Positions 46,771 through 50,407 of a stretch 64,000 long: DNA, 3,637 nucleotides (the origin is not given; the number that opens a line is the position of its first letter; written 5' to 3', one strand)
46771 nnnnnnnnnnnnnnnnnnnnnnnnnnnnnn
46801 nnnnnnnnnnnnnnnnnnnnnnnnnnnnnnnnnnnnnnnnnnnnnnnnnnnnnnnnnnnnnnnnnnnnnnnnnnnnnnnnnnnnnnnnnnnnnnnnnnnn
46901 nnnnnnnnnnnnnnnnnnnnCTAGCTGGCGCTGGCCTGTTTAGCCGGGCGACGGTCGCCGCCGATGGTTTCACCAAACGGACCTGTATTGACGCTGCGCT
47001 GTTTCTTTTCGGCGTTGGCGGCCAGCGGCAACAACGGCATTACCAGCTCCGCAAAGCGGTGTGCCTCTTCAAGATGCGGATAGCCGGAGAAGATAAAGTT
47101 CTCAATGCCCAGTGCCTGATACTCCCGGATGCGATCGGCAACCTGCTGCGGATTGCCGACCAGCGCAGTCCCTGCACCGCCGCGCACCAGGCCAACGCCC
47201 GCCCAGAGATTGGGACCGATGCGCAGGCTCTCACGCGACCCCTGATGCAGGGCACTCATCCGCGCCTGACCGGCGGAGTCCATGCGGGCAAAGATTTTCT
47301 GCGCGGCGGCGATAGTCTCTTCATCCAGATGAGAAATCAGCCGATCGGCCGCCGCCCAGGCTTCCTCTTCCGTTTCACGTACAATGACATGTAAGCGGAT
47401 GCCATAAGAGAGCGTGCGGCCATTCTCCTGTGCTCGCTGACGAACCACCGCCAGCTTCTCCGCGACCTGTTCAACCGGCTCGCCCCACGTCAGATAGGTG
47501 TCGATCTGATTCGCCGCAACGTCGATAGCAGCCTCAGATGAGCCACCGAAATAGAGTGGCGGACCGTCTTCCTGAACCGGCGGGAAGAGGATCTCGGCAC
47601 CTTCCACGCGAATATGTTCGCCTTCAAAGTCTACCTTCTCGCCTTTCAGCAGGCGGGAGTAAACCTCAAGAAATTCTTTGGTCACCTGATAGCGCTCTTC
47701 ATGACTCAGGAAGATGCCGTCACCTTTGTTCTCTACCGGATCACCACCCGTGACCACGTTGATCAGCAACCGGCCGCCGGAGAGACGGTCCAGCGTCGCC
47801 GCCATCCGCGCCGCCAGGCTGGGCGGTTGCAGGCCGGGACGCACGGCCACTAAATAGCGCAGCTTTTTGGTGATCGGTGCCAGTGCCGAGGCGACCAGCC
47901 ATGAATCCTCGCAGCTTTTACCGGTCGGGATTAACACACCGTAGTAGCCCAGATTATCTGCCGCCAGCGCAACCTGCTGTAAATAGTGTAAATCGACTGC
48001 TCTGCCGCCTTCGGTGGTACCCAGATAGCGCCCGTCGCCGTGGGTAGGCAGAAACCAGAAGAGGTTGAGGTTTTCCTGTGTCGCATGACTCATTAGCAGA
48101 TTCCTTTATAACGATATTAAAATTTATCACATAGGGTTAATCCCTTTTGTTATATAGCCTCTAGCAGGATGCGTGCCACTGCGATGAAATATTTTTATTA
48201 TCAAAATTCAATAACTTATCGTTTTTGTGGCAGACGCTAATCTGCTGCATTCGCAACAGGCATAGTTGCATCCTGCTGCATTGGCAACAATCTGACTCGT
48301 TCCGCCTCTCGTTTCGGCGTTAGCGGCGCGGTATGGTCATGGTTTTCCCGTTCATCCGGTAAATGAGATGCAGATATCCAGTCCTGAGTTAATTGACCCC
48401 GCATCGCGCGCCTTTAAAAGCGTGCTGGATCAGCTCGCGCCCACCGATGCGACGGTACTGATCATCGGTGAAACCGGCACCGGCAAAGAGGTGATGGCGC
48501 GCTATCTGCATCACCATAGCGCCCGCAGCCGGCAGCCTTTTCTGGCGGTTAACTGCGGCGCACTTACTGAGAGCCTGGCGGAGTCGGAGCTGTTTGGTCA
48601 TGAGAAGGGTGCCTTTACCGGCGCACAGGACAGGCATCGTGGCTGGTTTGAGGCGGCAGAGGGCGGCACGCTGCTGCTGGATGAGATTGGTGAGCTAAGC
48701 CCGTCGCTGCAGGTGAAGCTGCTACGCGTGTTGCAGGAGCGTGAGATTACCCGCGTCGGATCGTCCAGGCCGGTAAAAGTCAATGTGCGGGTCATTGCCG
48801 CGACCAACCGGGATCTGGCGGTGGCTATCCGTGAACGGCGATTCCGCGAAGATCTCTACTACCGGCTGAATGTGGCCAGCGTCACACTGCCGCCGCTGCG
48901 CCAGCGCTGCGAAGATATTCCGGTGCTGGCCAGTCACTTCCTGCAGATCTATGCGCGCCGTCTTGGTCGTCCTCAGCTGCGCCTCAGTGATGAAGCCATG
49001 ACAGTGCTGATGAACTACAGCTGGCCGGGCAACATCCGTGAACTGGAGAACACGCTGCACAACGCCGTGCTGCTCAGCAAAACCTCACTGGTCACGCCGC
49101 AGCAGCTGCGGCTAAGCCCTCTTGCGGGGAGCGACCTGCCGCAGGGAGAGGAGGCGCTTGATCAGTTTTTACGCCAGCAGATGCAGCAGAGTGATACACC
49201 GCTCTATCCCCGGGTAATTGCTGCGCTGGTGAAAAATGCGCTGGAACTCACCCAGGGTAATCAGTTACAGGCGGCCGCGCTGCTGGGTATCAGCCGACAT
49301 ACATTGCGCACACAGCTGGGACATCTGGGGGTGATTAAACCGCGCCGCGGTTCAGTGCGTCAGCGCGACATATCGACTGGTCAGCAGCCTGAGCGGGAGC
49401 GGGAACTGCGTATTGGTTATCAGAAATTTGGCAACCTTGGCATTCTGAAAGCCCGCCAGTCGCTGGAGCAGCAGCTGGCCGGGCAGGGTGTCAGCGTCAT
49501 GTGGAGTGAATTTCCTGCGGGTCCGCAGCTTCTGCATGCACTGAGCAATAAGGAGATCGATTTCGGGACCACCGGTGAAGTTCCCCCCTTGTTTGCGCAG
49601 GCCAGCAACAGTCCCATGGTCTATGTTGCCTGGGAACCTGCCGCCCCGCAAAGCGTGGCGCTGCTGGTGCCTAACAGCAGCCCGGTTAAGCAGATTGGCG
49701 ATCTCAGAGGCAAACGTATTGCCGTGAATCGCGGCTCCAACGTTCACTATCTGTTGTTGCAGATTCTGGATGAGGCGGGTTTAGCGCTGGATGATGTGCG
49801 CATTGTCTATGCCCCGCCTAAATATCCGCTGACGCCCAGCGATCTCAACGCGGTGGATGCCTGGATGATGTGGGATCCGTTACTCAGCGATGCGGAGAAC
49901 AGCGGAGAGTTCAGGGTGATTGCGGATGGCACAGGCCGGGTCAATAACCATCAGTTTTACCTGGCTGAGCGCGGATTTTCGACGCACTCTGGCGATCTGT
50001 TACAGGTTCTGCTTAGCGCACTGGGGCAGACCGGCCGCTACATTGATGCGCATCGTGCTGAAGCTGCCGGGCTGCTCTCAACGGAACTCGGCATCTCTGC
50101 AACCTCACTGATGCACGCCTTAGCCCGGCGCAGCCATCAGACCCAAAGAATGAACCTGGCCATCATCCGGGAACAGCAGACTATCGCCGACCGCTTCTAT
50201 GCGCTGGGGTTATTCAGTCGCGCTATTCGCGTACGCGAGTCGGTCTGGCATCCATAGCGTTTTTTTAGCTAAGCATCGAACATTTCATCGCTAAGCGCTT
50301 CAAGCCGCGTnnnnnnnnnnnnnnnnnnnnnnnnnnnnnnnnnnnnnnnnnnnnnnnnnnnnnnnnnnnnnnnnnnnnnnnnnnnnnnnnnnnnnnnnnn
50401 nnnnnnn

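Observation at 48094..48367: Divergent control region: near-consensus sigma-54 promoter plus tandem 17-bp repeats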

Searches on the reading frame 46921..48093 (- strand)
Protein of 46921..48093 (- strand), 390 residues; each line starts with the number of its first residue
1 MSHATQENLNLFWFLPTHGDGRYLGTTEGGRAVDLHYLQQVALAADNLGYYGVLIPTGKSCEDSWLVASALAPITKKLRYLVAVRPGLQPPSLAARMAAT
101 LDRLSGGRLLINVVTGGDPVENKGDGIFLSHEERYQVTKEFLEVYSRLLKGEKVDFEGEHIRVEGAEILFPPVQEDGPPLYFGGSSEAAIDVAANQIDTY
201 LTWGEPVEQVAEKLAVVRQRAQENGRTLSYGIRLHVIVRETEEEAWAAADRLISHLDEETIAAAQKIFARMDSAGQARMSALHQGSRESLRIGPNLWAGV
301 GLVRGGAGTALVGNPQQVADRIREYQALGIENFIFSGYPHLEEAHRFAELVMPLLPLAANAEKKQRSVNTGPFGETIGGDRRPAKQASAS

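Call 7: search_protein_families(library=pfam, proteins=[window:46921-48093:-])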
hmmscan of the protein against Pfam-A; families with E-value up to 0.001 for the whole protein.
window:46921-48093:- (390 aa): 1 family
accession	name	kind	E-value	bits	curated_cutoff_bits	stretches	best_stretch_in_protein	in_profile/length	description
PF00296.26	Bac_luciferase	-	4.8e-79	266.4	27.9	1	11-331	3-313/314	Luciferase-like monooxygenase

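Call 8: search_protein_families(library=ncbifam, proteins=[window:46921-48093:-])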
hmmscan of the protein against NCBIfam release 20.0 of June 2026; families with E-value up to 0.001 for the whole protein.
window:46921-48093:- (390 aa): 24 families
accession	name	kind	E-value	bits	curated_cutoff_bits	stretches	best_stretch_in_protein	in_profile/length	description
NF001939.1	PRK00719.1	subfamily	1.5e-198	659.1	510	1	10-381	1-371/373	alkanesulfonate monooxygenase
TIGR03565.1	alk_sulf_monoox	equivalog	1.3e-186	619.6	518.2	1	10-355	1-346/346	FMNH2-dependent alkanesulfonate monooxygenase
TIGR04021.1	LLM_DMSO2_sfnG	equivalog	1.8e-47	162.4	382.95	1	62-355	61-345/350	dimethylsulfone monooxygenase SfnG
TIGR03860.1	FMN_nitrolo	subfamily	8.2e-31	107.2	279.7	2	63-149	72-160/422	NtaA/DmoA family FMN-dependent monooxygenase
TIGR03619.1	F420_Rv2161c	subfamily_domain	2.4e-27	96.1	166.9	1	60-229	42-210/247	TIGR03619 family F420-dependent LLM class oxidoreductase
TIGR03560.1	F420_Rv1855c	subfamily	2.2e-22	80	231.4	1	56-227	44-218/227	TIGR03560 family F420-dependent LLM class oxidoreductase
TIGR03612.1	RutA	equivalog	9.5e-22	77.9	498.3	1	61-275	64-282/355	pyrimidine utilization protein A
TIGR03841.1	F420_Rv3093c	subfamily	4.2e-15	55.9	213.65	1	35-333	9-292/298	LLM class F420-dependent oxidoreductase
TIGR03621.1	F420_MSMEG_2516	subfamily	5.4e-15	55.3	213.15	1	37-262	15-248/295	TIGR03621 family F420-dependent LLM class oxidoreductase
TIGR03571.1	lucif_BA3436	subfamily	2.9e-13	49.7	303.9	1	63-241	68-244/304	TIGR03571 family LLM class oxidoreductase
TIGR03555.1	F420_mer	equivalog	7.3e-13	48.6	348.7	1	53-203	29-176/325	5,10-methylenetetrahydromethanopterin reductase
TIGR03564.1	F420_MSMEG_4879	subfamily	2.9e-12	46.8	234.25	1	89-280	52-240/265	TIGR03564 family F420-dependent LLM class oxidoreductase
TIGR03557.1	F420_G6P_family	subfamily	6.7e-12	45.2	210.4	1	63-210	48-194/316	TIGR03557 family F420-dependent LLM class oxidoreductase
TIGR04020.1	seco_metab_LLM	subfamily_domain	1e-11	44.6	244.45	1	37-332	20-316/341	MupA/Atu3671 family FMN-dependent luciferase-like monooxygenase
TIGR03854.1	F420_MSMEG_3544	hypoth_equivalog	1.2e-11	44.5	295.6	1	80-264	61-244/290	TIGR03854 family LLM class F420-dependent oxidoreductase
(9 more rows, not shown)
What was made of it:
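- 46921..48093 (-): First gene of the driven operon: FMNH2-dependent alkanesulfonate monooxygenase, MsuD-like. NCBIfam NF001939 659 bits and TIGR03565 620 bits, both above cut-off (call 8).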

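Call 43: search_solved_structures(query=window:46921-48093:-, max_evalue=1e-30)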
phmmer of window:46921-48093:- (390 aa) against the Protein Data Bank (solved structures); distinct sequences matched with E-value up to 1e-30: 8.
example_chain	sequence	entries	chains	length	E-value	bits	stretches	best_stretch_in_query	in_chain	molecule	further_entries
7jv3_A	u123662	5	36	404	6.7e-178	594.7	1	8-386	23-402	Alkanesulfonate monooxygenase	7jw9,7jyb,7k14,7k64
1nqk_A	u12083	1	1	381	2.5e-157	526.9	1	8-387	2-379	Alkanesulfonate monooxygenase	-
1m41_A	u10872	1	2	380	3.3e-157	526.5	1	9-387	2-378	FMNH2-dependent alkanesulfonate monooxygenase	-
7olf_A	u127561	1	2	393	2.1e-62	214.6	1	10-357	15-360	Methanesulfonate sulfonatase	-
7oh2_A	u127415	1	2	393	7.6e-62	212.7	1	11-357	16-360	Alkanesulfonate monooxygenase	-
3rao_A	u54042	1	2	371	3.6e-43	151.2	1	26-356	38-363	Putative Luciferase-like Monooxygenase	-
8t0u_A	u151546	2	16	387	1.3e-36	129.6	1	57-367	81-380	FMNH(2)-dependent dimethylsulfone monooxygenase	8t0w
8vw6_A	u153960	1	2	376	1.3e-35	126.4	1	13-357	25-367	Alkanesulfonate monooxygenase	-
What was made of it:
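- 46921..48093 (-): Closer to Pseudomonas MsuD 7JV3 (595 bits) than to E. coli SsuD 1M41 (527 bits) (call 43).
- On SfnR-type regulator: The first gene is closer to MsuD than to SsuD (call 43).
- The gene here is closer to MsuD than to SsuD (call 43).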

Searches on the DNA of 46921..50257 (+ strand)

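Call 48: search_dna_similar(query=window:46921-50257:+, collection=plasmids, mode=near, max_rows=15)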
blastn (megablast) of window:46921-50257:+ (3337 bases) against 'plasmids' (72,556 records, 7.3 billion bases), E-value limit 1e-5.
Records with a match: 59; places in all: 59; records where one place covers at least 80% of the query: 49.
Best place of each record, by identity: 95-99% 3; 90-95% 2; 80-90% 44; 60-80% 10.
By first word of the organism name: Pantoea 59.
By predicted mobility (MOB-suite, as given by PLSDB): non-mobilizable 49; mobilizable 10.
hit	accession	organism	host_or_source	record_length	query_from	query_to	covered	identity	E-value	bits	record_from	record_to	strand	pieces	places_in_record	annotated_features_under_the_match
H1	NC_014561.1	Pantoea vagans C9-1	-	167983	1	3337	100%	98.5%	0e+0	5886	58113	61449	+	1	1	sigma-54-dependent Fis family transcriptional regulator | ssuD: FMNH2-dependent alkanesulfonate monooxygenase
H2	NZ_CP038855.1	Pantoea vagans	eucalyptus,bacteria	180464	1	3337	100%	97.7%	0e+0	5742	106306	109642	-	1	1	sigma-54-dependent Fis family transcriptional regulator | ssuD: FMNH2-dependent alkanesulfonate monooxygenase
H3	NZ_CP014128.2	Pantoea vagans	Homo sapiens,wound swab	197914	1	3337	100%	96.8%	0e+0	5576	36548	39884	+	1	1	sigma-54-dependent Fis family transcriptional regulator | ssuD: FMNH2-dependent alkanesulfonate monooxygenase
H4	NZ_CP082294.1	Pantoea alfalfae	Medicago,single cell,alfalfa seeds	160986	1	3337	100%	94.6%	0e+0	5155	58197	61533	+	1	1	sigma-54-dependent Fis family transcriptional regulator | ssuD: FMNH2-dependent alkanesulfonate monooxygenase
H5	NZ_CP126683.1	Pantoea agglomerans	mixed culture,Flour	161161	1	3337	100%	94.6%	0e+0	5155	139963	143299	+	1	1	sigma-54-dependent Fis family transcriptional regulator | ssuD: FMNH2-dependent alkanesulfonate monooxygenase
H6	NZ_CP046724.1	Pantoea agglomerans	pure culture,cherry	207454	2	3337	100%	88.0%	0e+0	3928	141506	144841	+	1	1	sigma-54-dependent Fis family transcriptional regulator | ssuD: FMNH2-dependent alkanesulfonate monooxygenase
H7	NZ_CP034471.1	Pantoea agglomerans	food,leaf from rome apple cultivar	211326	2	3337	100%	87.9%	0e+0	3928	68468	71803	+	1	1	sigma-54-dependent Fis family transcriptional regulator | ssuD: FMNH2-dependent alkanesulfonate monooxygenase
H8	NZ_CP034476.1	Pantoea agglomerans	food,leaf from rome apple cultivar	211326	5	3337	100%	88.0%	0e+0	3928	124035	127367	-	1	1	sigma-54-dependent Fis family transcriptional regulator | ssuD: FMNH2-dependent alkanesulfonate monooxygenase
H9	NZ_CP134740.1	Pantoea agglomerans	cell culture,Water from creek adjacent ...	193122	2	3337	100%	87.8%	0e+0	3906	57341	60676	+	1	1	sigma-54-dependent Fis family transcriptional regulator | ssuD: FMNH2-dependent alkanesulfonate monooxygenase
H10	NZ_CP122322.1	Pantoea agglomerans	Gypsophila paniculata,whole organism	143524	5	3337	100%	87.9%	0e+0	3917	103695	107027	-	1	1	sigma-54-dependent Fis family transcriptional regulator | ssuD: FMNH2-dependent alkanesulfonate monooxygenase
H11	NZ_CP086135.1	Pantoea agglomerans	Humulus lupulus,fresh green hop cones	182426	2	3337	100%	87.8%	0e+0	3901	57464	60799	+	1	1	sigma-54-dependent Fis family transcriptional regulator | ssuD: FMNH2-dependent alkanesulfonate monooxygenase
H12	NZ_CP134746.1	Pantoea agglomerans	Allium cepa,cell culture,leaf ...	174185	2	3337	100%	87.7%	0e+0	3890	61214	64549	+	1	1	sigma-54-dependent Fis family transcriptional regulator | ssuD: FMNH2-dependent alkanesulfonate monooxygenase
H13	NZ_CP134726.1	Pantoea agglomerans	Allium cepa,cell culture,bulb ...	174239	2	3337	100%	87.7%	0e+0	3890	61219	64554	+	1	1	sigma-54-dependent Fis family transcriptional regulator | ssuD: FMNH2-dependent alkanesulfonate monooxygenase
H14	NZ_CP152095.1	Pantoea agglomerans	tobacco,mixed culture,tobacco leaves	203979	5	3337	100%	87.8%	0e+0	3895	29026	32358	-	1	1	sigma-54-dependent Fis family transcriptional regulator | ssuD: FMNH2-dependent alkanesulfonate monooxygenase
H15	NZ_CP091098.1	Pantoea agglomerans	whole organism,Perithecium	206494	5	3337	100%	87.8%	0e+0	3890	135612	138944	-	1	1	sigma-54-dependent Fis family transcriptional regulator | ssuD: FMNH2-dependent alkanesulfonate monooxygenase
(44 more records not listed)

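Call 49: get_annotated_region(hit=H1, flank=9000)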
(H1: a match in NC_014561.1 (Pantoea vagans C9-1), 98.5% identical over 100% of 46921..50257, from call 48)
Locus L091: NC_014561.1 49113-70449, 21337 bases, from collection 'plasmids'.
description: Pantoea vagans C9-1 plasmid pPag1, complete sequence
organism: Pantoea vagans C9-1 (NCBI taxid 712898)
taxonomy: Bacteria; Pseudomonadota; Gammaproteobacteria; Enterobacterales; Erwiniaceae; Pantoea; Pantoea vagans; Pantoea vagans C9-1
host: -; source: -; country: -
typing (MOB-suite, as given by PLSDB): mobilizable; replicon rep_cluster_807
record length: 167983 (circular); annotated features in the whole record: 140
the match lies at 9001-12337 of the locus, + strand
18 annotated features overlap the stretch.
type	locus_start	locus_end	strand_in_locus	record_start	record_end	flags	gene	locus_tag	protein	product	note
CDS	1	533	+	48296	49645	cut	-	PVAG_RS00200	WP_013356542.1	LLM class flavin-dependent oxidoreductase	-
CDS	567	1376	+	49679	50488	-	-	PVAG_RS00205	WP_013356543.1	MetQ/NlpA family ABC transporter substrate-binding protein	-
CDS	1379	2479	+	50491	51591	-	-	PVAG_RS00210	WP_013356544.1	ATP-binding cassette domain-containing protein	-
CDS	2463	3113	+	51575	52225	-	-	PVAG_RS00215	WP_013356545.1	methionine ABC transporter permease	GO:0048473 - D-methionine transport [Evidence IEA]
CDS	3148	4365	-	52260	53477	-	-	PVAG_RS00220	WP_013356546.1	monooxygenase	-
CDS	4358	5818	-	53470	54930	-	-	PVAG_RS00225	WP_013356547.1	MFS transporter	GO:0055085 - transmembrane transport [Evidence IEA]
CDS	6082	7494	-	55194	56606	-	-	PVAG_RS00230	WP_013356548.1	LLM class flavin-dependent oxidoreductase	-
CDS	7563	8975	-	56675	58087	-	-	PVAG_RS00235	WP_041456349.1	FAD-dependent oxidoreductase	-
CDS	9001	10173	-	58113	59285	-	ssuD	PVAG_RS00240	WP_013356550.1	FMNH2-dependent alkanesulfonate monooxygenase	GO:0006790 - sulfur compound metabolic process [Evidence IEA]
CDS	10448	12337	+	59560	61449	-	-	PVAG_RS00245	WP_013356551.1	sigma-54-dependent Fis family transcriptional regulator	-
CDS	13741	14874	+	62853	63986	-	-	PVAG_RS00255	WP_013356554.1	glutathione-independent formaldehyde dehydrogenase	-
CDS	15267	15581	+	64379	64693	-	-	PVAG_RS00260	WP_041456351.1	hypothetical protein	-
CDS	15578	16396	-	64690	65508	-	-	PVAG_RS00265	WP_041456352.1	DUF4225 domain-containing protein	-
CDS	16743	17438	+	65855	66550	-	-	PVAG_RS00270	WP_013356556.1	haloacid dehalogenase type II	GO:0006805 - xenobiotic metabolic process [Evidence IEA]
CDS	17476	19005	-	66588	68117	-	-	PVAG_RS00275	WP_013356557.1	Fic family protein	-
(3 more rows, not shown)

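Call 60: search_rna_families(source=window, start=47950, end=48500, threshold=evalue, max_evalue=1)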
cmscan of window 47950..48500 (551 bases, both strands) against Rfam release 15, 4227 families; matches with E-value up to 1: 1.
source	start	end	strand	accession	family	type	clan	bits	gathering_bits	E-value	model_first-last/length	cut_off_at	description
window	48462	48491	+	RF02946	cow-rumen-1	Gene; sRNA;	-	18.8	53.4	0.11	1-61/61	no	cow-rumen-1 RNA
